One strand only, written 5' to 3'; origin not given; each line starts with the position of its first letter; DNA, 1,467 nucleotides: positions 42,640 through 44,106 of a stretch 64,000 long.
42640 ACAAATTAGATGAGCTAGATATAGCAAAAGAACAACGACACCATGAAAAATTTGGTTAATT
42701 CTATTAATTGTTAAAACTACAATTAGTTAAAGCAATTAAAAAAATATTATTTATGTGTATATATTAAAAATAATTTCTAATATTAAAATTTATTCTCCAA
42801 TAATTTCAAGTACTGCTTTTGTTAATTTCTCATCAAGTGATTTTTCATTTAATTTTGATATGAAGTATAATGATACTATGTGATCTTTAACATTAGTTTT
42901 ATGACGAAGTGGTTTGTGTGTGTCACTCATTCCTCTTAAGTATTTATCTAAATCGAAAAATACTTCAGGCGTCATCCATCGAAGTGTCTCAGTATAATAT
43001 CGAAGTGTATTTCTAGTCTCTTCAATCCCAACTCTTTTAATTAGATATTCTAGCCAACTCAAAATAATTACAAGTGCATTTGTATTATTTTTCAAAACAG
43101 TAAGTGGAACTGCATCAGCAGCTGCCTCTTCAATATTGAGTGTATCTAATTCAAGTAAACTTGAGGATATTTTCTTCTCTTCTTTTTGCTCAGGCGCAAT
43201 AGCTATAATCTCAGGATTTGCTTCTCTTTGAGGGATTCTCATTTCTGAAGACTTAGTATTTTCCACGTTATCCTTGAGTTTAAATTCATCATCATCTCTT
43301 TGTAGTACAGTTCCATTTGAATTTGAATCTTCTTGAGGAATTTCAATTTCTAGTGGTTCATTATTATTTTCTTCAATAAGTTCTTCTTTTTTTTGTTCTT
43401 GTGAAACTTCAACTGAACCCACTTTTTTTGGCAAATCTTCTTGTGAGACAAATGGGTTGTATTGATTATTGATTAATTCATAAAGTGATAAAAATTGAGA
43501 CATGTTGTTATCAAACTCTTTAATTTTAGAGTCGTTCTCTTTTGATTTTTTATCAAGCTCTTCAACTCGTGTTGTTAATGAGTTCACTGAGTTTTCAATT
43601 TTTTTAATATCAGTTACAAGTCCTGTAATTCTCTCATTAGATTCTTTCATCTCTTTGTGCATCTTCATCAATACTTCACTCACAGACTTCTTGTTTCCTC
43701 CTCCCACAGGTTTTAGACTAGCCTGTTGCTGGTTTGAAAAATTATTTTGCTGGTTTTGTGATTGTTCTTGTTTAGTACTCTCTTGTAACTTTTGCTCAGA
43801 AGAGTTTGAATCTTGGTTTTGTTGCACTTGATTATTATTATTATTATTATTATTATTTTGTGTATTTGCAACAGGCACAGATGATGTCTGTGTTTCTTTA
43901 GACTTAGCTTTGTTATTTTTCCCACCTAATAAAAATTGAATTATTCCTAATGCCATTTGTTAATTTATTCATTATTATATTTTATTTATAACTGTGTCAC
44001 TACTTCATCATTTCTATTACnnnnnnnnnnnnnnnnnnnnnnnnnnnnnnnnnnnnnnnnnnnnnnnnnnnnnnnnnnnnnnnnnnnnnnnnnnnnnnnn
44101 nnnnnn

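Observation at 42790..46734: Orphan ArlC/D/E-like coiled-coil operon under a TrmB regulator, with no archaellum motor genes alongside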

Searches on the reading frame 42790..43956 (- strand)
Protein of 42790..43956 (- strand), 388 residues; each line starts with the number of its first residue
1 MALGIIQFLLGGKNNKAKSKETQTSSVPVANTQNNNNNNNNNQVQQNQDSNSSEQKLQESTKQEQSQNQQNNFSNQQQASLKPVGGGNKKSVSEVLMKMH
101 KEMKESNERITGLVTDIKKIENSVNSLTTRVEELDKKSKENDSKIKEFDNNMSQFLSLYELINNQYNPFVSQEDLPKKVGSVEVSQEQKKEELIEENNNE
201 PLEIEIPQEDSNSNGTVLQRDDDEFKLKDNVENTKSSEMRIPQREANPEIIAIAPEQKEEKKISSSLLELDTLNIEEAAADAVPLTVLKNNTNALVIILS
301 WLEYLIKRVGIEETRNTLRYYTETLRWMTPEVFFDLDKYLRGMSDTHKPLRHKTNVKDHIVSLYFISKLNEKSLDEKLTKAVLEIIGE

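Call 3: search_protein_families(library=pfam, proteins=[window:42790-43956:-], max_evalue=1)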
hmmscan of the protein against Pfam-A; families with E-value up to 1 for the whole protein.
window:42790-43956:- (388 aa): 6 families
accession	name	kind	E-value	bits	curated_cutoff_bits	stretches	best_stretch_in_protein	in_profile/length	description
PF04659.18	Arch_fla_DE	-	4e-19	68.8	21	1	283-370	4-95/96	Archaeal flagella protein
PF05377.16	FlaC_arch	-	3.4e-08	34.2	27.8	1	117-170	2-55/55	Flagella accessory protein C (FlaC)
PF10046.14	BLOC1_2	-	0.00029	21.6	33.4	1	91-146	41-96/96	Biogenesis of lysosome-related organelles complex-1 subunit 2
PF10779.14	XhlA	-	0.0017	18.9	34.7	1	115-153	4-42/67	Haemolysin XhlA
PF12329.13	TMF_DNA_bd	-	0.025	15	35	1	99-154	3-58/74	TATA element modulatory factor 1 DNA binding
PF06103.16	DUF948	-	0.068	13.8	37.2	1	95-147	20-72/89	Bacterial protein of unknown function (DUF948)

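Call 4: search_protein_families(library=ncbifam, proteins=[window:42790-43956:-], max_evalue=1)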
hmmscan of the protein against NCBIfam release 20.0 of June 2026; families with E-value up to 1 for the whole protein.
window:42790-43956:- (388 aa): 4 families
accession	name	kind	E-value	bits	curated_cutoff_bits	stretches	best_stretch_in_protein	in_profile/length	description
NF008952.0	PRK12295.1-5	equivalog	0.016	14.4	360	1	76-142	225-290/363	ATP phosphoribosyltransferase regulatory subunit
NF040788.1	S-lay_SlaB_Mtsph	equivalog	0.038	12.9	700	1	94-168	308-382/416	S-layer protein SlaB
NF045780.1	TrlF_fam_ATP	equivalog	0.069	11.8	350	1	34-246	452-668/944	TrlF family AAA-like ATPase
NF033885.1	conj_TraP_IncI1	equivalog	0.71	9.6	135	0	42-140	42-139/217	conjugal transfer protein TraP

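Call 9: find_encoding_contigs(protein=window:42790-43956:-, flank=10000, max_places=10)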
Protein window:42790-43956:- (388 aa): 2 contigs read that carry it; 1 place shown.
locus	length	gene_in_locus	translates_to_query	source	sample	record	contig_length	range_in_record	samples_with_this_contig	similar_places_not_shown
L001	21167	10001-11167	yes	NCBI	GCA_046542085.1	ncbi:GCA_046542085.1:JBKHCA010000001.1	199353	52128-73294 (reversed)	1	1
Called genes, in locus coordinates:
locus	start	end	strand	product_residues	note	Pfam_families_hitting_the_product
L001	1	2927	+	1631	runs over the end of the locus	-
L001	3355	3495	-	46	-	-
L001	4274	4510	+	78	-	PF00313:CSD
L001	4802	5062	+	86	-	-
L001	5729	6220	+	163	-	PF03946:Ribosomal_L11_N, PF00298:Ribosomal_L11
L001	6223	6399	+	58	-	PF01599:Ribosomal_S27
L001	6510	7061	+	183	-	-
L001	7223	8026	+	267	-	PF01978:TrmB, PF11495:TrmB_EBD_N (weak)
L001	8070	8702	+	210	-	-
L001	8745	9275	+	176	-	-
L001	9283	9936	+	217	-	-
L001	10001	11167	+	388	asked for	PF05377:FlaC_arch, PF04659:Arch_fla_DE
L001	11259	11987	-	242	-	PF00970:FAD_binding_6, PF00175:NAD_binding_1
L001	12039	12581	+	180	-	PF00828:Ribosomal_L27A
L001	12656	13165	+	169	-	PF00293:NUDIX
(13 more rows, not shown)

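Call 10: find_homologous_proteins(query=window:42790-43956:-, max_evalue=0.001)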
Query window:42790-43956:- (388 aa): 133 proteins with E <= 0.001 among 5495 candidates; the best 120 are listed.
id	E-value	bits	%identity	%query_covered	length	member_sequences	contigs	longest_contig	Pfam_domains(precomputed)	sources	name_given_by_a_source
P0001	3.0e-238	808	100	100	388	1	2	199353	PF05377.18,PF04659.19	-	-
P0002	3.3e-128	446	60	100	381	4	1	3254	PF05377.18,PF04659.19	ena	-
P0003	3.6e-123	430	60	99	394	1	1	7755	PF05377.18,PF04659.19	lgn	-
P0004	2.1e-122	427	58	100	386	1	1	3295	PF05377.18,PF04659.19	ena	-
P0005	1.9e-121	424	60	99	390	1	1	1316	PF05377.18,PF04659.19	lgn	-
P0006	5.7e-121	422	59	99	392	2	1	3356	PF05377.18,PF04659.19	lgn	-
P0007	3.0e-119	417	58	100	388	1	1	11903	PF05377.18,PF04659.19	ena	-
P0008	1.9e-116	407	58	100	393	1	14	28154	PF05377.18,PF04659.19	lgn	-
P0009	1.6e-112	395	56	100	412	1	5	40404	PF05377.18,PF10046.15,PF04659.19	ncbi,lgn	ncbi:MAG: FlaD/FlaE family flagellar protein [Candidatus Woesearchaeota archaeon]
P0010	5.3e-110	386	57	100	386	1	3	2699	PF05377.18,PF04659.19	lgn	-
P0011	1.4e-106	375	55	99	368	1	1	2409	PF05377.18,PF04659.19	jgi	-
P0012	1.0e-104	369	52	99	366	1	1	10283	PF05377.18,PF04659.19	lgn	-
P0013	3.2e-103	364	54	99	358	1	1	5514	PF05377.18,PF04659.19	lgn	-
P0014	7.6e-102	359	50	100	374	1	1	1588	PF05377.18,PF04659.19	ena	-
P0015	5.6e-100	353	53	99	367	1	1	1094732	PF05377.18,PF04659.19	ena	-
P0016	8.1e-100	353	51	100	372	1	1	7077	PF05377.18,PF04659.19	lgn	-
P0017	3.3e-95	338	48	96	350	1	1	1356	PF05377.18,PF04659.19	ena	-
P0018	3.4e-92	328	49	99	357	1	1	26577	PF05377.18,PF04659.19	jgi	jgi:archaellum component FlaC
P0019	4.2e-90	321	49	99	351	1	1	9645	PF05377.18,PF04659.19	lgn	-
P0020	4.9e-90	321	49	99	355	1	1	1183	PF05377.18,PF04659.19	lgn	-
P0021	8.5e-90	320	70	38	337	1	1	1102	PF05377.18,PF04659.19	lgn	-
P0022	1.1e-89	320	48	99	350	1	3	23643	PF05377.18,PF04659.19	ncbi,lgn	-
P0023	2.3e-89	318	50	100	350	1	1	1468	PF05377.18,PF04659.19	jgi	jgi:archaellum component FlaD/FlaE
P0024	5.8e-89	317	48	99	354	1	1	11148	PF05377.18,PF04659.19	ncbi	-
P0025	1.0e-88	316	48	100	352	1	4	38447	PF05377.18,PF04659.19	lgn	-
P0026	1.7e-88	316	48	99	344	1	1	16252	PF05377.18,PF04659.19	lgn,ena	-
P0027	1.9e-88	315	46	99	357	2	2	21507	PF05377.18,PF04659.19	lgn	-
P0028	2.1e-88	315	48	99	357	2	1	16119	PF05377.18,PF04659.19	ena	-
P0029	2.7e-88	315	50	99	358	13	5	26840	PF05377.18,PF04659.19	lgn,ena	-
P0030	9.2e-88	313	49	99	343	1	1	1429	PF05377.18,PF04659.19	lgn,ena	-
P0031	4.1e-87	311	48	98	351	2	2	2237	PF05377.18,PF04659.19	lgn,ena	-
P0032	5.9e-87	311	47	99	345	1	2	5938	PF05377.18,PF04659.19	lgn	-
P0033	8.3e-87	310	47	99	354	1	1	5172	PF05377.18,PF04659.19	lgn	-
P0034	1.4e-86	309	46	100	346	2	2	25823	PF05377.18,PF04659.19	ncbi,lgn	-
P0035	1.7e-86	309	48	99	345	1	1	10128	PF05377.18,PF04659.19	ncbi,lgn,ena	-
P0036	2.1e-86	309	54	77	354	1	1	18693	PF05377.18,PF04659.19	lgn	-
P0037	2.3e-86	309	49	99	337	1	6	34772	PF05377.18,PF04659.19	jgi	jgi:archaellum component FlaD/FlaE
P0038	2.6e-86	308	47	99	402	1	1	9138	PF05377.18,PF04659.19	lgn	-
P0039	9.2e-86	307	47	99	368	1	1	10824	PF05377.18,PF04659.19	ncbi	-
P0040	1.0e-85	306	48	99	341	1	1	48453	PF05377.18,PF04659.19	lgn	-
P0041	1.5e-85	306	48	99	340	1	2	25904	PF05377.18,PF04659.19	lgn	-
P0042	2.3e-85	305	48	100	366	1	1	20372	PF05377.18,PF04659.19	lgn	-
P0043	2.3e-85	305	49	99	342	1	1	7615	PF05377.18,PF04659.19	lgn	-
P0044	2.3e-85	305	48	100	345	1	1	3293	PF05377.18,PF04659.19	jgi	jgi:flagellar protein FlaD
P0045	3.1e-85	305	79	32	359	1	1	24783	PF05377.18,PF04659.19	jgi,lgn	-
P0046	3.4e-85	305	50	77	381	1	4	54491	PF05377.18,PF04659.19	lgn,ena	-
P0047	1.6e-84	303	48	99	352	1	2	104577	PF05377.18,PF04659.19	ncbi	-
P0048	1.7e-84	302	47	99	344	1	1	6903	PF05377.18,PF04659.19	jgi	-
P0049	1.7e-84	302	49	99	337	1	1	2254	PF05377.18,PF04659.19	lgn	-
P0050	2.4e-84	302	46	99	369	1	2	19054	PF05377.18,PF04659.19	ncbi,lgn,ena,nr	ncbi:MAG: hypothetical protein KC589_03960 [Nanoarchaeota archaeon]|nr:hypothetical protein [Nanoarc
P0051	2.6e-84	302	46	100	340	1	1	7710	PF05377.18,PF04659.19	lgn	-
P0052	5.3e-84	301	45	99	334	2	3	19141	PF05377.18,PF04659.19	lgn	-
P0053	7.3e-84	300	47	99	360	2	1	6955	PF05377.18,PF04659.19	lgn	-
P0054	9.1e-84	300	47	99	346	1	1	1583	PF05377.18,PF04659.19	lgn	-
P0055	9.5e-84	300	48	99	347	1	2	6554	PF05377.18,PF04659.19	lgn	-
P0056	9.7e-84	300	43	100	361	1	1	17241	PF05377.18,PF04659.19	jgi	jgi:archaeal flagellar protein FlaD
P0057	1.1e-83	300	45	99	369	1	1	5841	PF05377.18,PF04659.19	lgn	-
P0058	1.6e-83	299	48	99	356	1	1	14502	PF05377.18,PF04659.19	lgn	-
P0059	1.8e-83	299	46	100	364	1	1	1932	PF05377.18,PF04659.19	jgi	jgi:archaellum component FlaD/FlaE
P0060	1.9e-83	299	74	32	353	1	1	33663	PF05377.18,PF04659.19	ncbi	-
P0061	2.0e-83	299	46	99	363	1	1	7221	PF05377.18,PF04659.19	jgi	-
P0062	2.5e-83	299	47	99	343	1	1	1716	PF05377.18,PF04659.19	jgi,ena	-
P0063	4.2e-83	298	48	99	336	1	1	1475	PF05377.18,PF04659.19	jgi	-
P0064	5.9e-83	297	46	100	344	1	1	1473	PF05377.18,PF04659.19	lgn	-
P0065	6.5e-83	297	48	99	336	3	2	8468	PF05377.18,PF04659.19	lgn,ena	-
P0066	7.0e-83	297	47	100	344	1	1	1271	PF05377.18,PF04659.19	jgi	-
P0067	2.6e-82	295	48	99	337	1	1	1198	PF05377.18,PF04659.19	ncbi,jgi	-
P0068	3.3e-82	295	46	99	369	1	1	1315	PF05377.18,PF04659.19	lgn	-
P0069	5.3e-82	294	45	100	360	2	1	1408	PF05377.18,PF04659.19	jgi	jgi:flagellar protein FlaD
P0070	1.0e-81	293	52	77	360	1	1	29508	PF05377.18,PF04659.19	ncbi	-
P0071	1.8e-81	292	44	99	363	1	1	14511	PF05377.18,PF04659.19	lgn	-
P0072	2.0e-81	292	46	98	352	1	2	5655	PF05377.18,PF04659.19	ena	-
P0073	2.2e-81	292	44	100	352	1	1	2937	PF05377.18,PF04659.19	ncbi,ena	-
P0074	2.5e-81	292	44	99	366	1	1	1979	PF05377.18,PF04659.19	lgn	-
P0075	4.0e-81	291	78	33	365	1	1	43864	PF05377.18,PF04659.19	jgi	jgi:flagellar protein FlaD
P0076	4.5e-81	291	72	34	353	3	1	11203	PF05377.18,PF04659.19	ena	-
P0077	5.7e-81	291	44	100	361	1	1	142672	PF05377.18,PF04659.19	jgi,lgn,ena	-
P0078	6.0e-81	291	43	100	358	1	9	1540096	PF05377.18,PF04659.19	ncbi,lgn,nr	ncbi:hypothetical protein H6501_01040 [Candidatus Woesearchaeota archaeon]|nr:hypothetical protein [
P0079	6.0e-81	291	79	32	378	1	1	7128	PF05377.18,PF04659.19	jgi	jgi:archaellum component FlaD/FlaE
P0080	6.0e-81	291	47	99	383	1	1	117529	PF05377.18,PF04659.19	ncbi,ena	-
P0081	2.4e-80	289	43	99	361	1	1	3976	PF05377.18,PF04659.19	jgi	jgi:archaellum component FlaD/FlaE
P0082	3.5e-80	288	48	99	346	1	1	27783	PF05377.18,PF04659.19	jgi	jgi:archaellum component FlaD/FlaE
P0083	4.2e-80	288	45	100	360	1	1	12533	PF05377.18,PF04659.19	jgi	-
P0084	8.5e-80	287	47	100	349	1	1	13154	PF05377.18,PF04659.19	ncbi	-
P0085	1.0e-79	287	44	99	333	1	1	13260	PF05377.18,PF04659.19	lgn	-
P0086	1.5e-79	286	45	99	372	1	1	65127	PF05377.18,PF04659.19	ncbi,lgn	-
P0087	1.7e-79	286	66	37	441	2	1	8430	PF05377.18,PF04659.19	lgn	-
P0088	1.9e-79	286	44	100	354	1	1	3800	PF05377.18,PF04659.19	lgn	-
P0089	1.0e-78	283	45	100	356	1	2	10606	PF05377.18,PF04659.19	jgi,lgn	jgi:archaellum component FlaD/FlaE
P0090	1.5e-78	283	77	30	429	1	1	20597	PF05377.18,PF04659.19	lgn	-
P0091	3.6e-78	282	43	100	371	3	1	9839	PF05377.18,PF04659.19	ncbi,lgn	-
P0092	3.8e-78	282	44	100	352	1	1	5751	PF04659.19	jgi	jgi:flagellar protein FlaD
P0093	7.0e-78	281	44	99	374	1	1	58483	PF05377.18,PF04659.19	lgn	-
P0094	7.6e-78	281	49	80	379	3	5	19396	PF05377.18,PF04659.19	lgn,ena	-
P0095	9.9e-78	280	50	78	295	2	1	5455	PF05377.18,PF04659.19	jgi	-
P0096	1.5e-77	280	43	99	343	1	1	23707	PF04659.19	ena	-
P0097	1.6e-77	280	43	99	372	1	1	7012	PF05377.18,PF04659.19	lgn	-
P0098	1.8e-77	279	47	93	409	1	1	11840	PF05377.18,PF04659.19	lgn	-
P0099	2.7e-77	279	46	99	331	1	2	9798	PF05377.18,PF04659.19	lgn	-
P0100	2.8e-77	279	45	97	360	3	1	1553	PF05377.18,PF04659.19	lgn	-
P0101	3.0e-77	279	44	99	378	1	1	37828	PF05377.18,PF04659.19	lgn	-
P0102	7.1e-77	277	44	99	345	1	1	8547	PF05377.18,PF04659.19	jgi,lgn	jgi:flagellar protein FlaD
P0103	7.5e-77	277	44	99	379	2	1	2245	PF05377.18,PF04659.19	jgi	jgi:archaellum component FlaD/FlaE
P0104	7.7e-77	277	51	79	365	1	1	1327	PF05377.18,PF04659.19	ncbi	-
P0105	1.3e-76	277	45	99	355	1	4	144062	PF05377.18,PF04659.19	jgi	jgi:archaellum component FlaD/FlaE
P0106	4.2e-76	275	47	99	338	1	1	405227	PF05377.18,PF04659.19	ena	-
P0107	6.8e-76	274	42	99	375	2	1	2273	PF05377.18,PF04659.19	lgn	-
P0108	1.5e-75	273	51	77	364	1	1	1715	PF05377.18,PF04659.19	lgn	-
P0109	1.4e-74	270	45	99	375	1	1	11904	PF05377.18,PF04659.19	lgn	-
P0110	1.7e-74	270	44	99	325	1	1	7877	PF05377.18,PF04659.19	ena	-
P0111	1.9e-74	269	44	99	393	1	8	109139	PF05377.18,PF04659.19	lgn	-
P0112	5.4e-74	268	50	79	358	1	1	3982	PF05377.18,PF04659.19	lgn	-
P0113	6.8e-74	268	43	99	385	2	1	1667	PF05377.18,PF04659.19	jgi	jgi:archaellum component FlaD/FlaE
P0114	8.1e-74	267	43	99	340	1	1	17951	PF05377.18,PF04659.19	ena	-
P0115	2.1e-73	266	48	78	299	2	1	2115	PF05377.18,PF04659.19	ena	-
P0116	3.0e-73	265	42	99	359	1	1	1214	PF05377.18,PF04659.19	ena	-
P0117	9.3e-73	264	41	99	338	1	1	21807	PF05377.18,PF04659.19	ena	-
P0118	1.0e-72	264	44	99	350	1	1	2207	PF05377.18,PF04659.19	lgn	-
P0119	3.4e-72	262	81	29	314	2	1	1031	PF05377.18,PF04659.19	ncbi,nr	ncbi:hypothetical protein EOM09_09035, partial [bacterium]|nr:hypothetical protein [bacterium]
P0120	1.5e-71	260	42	99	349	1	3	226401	PF05377.18,PF04659.19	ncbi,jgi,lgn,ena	-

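Call 11: find_encoding_contigs(protein=P0078, flank=10000, max_places=3)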
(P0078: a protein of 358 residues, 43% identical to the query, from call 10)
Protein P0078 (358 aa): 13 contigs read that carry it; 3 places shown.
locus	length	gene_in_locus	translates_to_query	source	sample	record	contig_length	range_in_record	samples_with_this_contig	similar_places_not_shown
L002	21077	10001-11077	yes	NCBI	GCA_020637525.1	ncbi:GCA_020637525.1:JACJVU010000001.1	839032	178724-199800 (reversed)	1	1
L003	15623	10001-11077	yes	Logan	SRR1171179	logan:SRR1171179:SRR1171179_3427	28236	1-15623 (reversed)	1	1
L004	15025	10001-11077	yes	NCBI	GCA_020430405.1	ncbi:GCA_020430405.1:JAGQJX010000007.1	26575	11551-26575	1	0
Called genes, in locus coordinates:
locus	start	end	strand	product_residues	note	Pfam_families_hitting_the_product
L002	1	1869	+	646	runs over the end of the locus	PF12698:ABC2_membrane_3, PF01061:ABC2_membrane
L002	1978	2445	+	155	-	-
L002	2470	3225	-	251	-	PF01925:TauE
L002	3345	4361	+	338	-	PF08068:DKCLD, PF01509:TruB_N, PF21238:Pus10_C (weak), PF01509:TruB_N, PF16198:TruB_C_2, PF01472:PUA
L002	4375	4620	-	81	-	-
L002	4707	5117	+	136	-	PF01873:eIF-5_eIF-2B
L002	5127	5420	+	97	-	PF04010:DUF357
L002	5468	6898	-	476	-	PF04675:DNA_ligase_A_N, PF01068:DNA_ligase_A_M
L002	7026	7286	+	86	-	PF00313:CSD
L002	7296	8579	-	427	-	-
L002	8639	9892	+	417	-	PF09335:VTT_dom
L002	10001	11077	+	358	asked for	PF05377:FlaC_arch, PF04659:Arch_fla_DE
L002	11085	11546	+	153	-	PF01917:Flagellin_arch-type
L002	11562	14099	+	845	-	PF13385:Laminin_G_3, PF10102:DUF2341 (weak)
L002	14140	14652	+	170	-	PF00856:SET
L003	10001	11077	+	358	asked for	PF05377:FlaC_arch, PF04659:Arch_fla_DE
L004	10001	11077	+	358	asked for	PF05377:FlaC_arch, PF04659:Arch_fla_DE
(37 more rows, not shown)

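Call 12: find_encoding_contigs(protein=P0015, flank=10000, max_places=3)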
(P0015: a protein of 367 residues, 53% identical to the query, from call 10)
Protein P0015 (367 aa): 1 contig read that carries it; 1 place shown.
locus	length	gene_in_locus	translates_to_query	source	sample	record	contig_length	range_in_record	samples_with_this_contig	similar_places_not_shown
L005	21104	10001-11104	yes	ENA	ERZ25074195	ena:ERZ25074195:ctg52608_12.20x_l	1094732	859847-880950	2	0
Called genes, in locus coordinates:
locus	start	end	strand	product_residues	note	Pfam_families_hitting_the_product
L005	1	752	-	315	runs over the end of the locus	PF07091:FmrO (weak)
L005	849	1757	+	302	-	PF05763:DUF835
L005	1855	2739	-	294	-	PF01609:DDE_Tnp_1, PF13612:DDE_Tnp_1_3 (weak)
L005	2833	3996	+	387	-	PF00579:tRNA-synt_1b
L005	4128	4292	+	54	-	-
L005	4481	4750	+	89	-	PF05239:PRC (weak)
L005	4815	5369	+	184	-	-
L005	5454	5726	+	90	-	-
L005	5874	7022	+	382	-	PF00390:malic, PF03949:Malic_M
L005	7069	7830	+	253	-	PF00069:Pkinase (weak), PF01163:RIO1, PF07714:PK_Tyr_Ser-Thr (weak), PF03109:ABC1 (weak)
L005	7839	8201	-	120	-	PF10066:DUF2304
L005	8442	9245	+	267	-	PF01978:TrmB, PF11495:TrmB_EBD_N (weak)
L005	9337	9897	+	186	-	-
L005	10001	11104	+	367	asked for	PF05377:FlaC_arch, PF04659:Arch_fla_DE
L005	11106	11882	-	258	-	PF00970:FAD_binding_6, PF00175:NAD_binding_1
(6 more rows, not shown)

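Call 19: find_related_loci(query=A1, collection=genome_contigs, flank=10000)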
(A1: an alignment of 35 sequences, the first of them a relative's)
Query A1 (388 aa) in genome_contigs; peptide patterns used: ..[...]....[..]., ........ (x = any residue, [..] = any of these).
45 stretches matched a pattern; 19 encode a relative of the query (tblastn E <= 1e-3); 18 distinct loci.
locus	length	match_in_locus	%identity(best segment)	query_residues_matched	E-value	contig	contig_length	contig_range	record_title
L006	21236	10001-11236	56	1-388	1e-128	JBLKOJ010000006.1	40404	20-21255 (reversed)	MAG: Candidatus Woesearchaeota archaeon isolate MAG.40.165 NODE_2988_length_40404_cov_32.663278, whole genome shotgun se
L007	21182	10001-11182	58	1-388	4e-125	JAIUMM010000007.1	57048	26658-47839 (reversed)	MAG: Nanoarchaeota archaeon isolate PBR18_bin24 bin24.contig0006, whole genome shotgun sequence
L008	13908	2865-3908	49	1-386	3e-99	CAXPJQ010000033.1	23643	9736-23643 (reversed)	MAG: Bdellovibrionales bacterium isolate 02um_A1B0718_5.38 genome assembly, contig: k127_243393, whole genome shotgun se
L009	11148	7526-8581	48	1-386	4e-98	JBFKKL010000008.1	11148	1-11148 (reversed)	MAG: Candidatus Woesearchaeota archaeon isolate Mix_sand21.2022.07.Z.49 k141_3632685_length_11148_cov_8.0000, whole geno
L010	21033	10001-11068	50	1-386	7e-98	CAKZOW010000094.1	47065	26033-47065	MAG TPA_asm: uncultured archaeon isolate ERR2094169_bin.99_CONCOCT_v1.1_MAG genome assembly, contig: ERZ650157.493, whol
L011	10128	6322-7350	48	1-386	2e-95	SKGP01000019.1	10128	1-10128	MAG: Candidatus Woesearchaeota archaeon isolate CSBr16_154 CSBr16-7998, whole genome shotgun sequence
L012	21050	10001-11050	48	1-386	7e-95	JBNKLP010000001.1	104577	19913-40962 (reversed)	MAG: Candidatus Nanoarchaeia archaeon isolate H1H2.bin.12.permissive NODE_1_length_104623_cov_6.192088, whole genome sho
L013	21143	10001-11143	47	1-386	1e-94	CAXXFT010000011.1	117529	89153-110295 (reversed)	MAG: uncultured Sedimentibacter sp. isolate 90ad4bd6-3e3f-41ea-a839-0ac70987d3d1 genome assembly, contig: contig_11, who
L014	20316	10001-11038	46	1-388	3e-94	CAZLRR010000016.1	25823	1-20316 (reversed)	MAG TPA_asm: uncultured Methanosarcinales archaeon isolate SRP252850_co1_135 genome assembly, contig: NODE_3337_length_2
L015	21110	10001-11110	45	1-386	4e-92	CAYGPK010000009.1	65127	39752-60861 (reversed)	MAG TPA_asm: uncultured Methanosarcinales archaeon isolate ERP117304_co1_69 genome assembly, contig: NODE_537_length_651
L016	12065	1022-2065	47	1-388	7e-91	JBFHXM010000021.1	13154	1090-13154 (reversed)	MAG: Candidatus Woesearchaeota archaeon isolate Mix_sand09.2021.07.Z.57 k141_1637577_length_13154_cov_11.0000, whole gen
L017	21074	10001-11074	43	1-388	1e-89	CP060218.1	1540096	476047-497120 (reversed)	MAG: Candidatus Woesearchaeota archaeon isolate HK-STAS-Nano-1 chromosome, complete genome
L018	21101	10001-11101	45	1-386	9e-89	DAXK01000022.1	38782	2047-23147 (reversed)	MAG TPA_asm: archaeon UBA583 isolate UBA583 UBA583_contig_137, whole genome shotgun sequence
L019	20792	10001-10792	52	87-386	3e-87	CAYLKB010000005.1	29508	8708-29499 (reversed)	MAG TPA_asm: uncultured Methanosarcinales archaeon isolate SRP141376_co5_31 genome assembly, contig: NODE_3621_length_29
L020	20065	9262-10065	50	77-386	4e-86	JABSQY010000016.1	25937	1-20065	MAG: Nanoarchaeales archaeon isolate DT_72 DT-Nanoarchaeia-1_scaffold_16, whole genome shotgun sequence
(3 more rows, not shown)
